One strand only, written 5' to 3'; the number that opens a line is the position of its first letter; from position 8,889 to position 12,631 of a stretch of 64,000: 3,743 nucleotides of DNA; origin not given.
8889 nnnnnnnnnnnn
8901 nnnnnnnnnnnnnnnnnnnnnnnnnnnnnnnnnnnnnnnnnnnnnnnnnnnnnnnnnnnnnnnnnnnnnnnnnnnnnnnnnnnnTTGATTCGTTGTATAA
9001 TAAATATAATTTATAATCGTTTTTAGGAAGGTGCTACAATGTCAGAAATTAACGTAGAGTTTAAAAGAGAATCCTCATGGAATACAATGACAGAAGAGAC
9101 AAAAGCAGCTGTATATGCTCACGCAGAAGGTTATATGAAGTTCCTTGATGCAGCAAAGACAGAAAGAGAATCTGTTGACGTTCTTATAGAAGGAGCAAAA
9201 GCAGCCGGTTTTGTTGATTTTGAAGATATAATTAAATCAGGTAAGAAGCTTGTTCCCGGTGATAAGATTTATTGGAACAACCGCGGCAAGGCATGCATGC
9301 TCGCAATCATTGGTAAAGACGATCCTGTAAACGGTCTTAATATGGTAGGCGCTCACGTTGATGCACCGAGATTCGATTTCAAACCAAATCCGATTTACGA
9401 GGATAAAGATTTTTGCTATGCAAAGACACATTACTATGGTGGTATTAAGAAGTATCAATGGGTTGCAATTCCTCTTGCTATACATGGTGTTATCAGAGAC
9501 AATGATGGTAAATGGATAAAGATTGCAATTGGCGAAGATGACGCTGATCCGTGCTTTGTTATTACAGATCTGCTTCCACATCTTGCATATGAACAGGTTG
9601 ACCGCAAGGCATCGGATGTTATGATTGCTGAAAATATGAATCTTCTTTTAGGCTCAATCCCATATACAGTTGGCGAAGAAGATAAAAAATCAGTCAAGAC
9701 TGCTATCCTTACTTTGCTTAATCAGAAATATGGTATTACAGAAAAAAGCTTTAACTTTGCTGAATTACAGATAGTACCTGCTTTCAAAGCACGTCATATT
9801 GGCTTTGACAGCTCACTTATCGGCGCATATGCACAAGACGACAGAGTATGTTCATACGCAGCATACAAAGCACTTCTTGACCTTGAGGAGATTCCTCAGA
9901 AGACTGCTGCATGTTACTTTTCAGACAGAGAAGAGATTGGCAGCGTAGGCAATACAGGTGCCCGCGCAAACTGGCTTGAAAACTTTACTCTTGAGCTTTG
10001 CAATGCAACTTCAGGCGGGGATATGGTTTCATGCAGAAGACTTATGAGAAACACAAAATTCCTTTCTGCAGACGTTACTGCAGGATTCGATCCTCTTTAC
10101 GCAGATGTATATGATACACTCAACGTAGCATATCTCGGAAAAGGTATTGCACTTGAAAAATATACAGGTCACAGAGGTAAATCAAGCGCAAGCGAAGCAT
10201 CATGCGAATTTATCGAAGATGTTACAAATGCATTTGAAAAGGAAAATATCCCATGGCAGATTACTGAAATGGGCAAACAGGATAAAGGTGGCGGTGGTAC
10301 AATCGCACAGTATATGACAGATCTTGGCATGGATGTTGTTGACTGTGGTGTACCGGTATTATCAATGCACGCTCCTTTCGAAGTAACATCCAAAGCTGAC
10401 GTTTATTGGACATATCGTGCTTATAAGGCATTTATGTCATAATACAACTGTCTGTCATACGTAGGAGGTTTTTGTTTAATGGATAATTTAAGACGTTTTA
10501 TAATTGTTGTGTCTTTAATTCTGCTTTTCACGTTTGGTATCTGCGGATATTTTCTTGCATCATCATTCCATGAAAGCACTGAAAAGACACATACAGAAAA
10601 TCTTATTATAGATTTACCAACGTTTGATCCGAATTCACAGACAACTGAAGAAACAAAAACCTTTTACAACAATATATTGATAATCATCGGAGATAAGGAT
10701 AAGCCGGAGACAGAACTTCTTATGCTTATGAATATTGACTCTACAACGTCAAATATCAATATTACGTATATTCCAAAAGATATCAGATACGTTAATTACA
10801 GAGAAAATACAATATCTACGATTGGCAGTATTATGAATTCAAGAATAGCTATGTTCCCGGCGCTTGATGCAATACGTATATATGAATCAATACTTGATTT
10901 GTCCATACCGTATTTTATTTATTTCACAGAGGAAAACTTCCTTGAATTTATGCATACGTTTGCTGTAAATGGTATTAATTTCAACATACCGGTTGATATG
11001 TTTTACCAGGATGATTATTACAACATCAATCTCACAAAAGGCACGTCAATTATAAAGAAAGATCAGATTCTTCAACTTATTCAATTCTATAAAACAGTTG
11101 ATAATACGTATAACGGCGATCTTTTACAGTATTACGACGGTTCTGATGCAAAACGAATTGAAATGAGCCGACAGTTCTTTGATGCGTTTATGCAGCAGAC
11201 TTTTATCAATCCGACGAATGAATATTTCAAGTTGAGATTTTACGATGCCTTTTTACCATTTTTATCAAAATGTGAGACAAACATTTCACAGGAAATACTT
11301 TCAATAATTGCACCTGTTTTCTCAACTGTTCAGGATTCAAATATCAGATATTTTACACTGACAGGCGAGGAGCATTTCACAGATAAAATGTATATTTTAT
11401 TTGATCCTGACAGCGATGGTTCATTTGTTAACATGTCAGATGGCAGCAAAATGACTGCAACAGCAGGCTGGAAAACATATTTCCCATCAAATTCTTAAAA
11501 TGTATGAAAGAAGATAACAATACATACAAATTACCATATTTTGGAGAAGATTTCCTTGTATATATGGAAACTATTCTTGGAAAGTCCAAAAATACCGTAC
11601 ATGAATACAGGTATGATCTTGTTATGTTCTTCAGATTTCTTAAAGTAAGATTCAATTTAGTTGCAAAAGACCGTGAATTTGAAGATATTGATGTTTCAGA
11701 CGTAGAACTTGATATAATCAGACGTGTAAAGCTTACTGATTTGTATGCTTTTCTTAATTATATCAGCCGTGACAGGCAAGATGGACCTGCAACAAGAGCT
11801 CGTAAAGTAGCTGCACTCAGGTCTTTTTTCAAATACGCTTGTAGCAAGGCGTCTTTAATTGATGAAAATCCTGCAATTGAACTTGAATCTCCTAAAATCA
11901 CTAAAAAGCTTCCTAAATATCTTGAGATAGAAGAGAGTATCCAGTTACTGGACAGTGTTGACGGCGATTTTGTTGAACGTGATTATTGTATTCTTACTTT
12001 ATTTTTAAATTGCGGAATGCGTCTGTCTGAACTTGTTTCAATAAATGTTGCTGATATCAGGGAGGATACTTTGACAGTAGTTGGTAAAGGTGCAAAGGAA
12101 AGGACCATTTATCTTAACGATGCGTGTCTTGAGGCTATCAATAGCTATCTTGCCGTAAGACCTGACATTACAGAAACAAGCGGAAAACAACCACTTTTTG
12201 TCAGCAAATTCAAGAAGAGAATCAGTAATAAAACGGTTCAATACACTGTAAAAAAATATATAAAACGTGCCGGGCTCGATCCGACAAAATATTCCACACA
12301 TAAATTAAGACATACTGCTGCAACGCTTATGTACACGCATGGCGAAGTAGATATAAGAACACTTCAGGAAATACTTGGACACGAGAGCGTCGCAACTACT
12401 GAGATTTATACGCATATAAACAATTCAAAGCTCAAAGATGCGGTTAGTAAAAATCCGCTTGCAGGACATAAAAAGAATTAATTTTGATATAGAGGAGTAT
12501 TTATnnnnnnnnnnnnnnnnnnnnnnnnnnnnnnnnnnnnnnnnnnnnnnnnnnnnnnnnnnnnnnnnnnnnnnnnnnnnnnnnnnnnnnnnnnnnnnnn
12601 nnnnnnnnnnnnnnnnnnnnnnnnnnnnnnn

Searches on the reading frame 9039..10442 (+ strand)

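Call 8: search_protein_families(library=pfam, proteins=[window:9039-10442:+], max_evalue=0.00001)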
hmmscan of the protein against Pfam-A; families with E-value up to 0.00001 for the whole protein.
window:9039-10442:+ (467 aa): 2 families
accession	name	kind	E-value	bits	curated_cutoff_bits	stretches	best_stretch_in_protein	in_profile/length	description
PF02127.20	Peptidase_M18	-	1.2e-80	271.9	24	1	35-465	1-431/432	Aminopeptidase I zinc metalloprotease (M18)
PF05343.19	Peptidase_M42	-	4.3e-07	29.7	23.2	0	250-308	117-176/292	M42 glutamyl aminopeptidase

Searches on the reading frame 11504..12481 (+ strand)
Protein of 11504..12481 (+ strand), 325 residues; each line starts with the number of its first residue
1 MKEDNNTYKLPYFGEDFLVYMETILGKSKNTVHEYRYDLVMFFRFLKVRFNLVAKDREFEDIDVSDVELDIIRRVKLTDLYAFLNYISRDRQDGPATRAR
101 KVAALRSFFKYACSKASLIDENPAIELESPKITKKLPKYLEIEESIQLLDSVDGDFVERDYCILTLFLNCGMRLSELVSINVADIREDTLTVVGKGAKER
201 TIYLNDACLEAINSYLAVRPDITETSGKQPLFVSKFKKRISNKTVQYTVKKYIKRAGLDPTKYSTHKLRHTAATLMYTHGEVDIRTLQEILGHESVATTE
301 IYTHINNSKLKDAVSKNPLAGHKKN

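Call 8: search_protein_families(library=pfam, proteins=[window:11504-12481:+], max_evalue=0.00001)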
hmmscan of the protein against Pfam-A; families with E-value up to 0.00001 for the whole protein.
window:11504-12481:+ (325 aa): 2 families
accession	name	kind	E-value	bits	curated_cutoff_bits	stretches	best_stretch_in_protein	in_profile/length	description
PF00589.27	Phage_integrase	-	1.3e-37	129.7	27.1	1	141-307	4-170/172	Phage integrase family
PF02899.23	Phage_int_SAM_1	-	7.7e-09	36.1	22.3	0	68-114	36-81/83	Phage integrase, N-terminal SAM-like domain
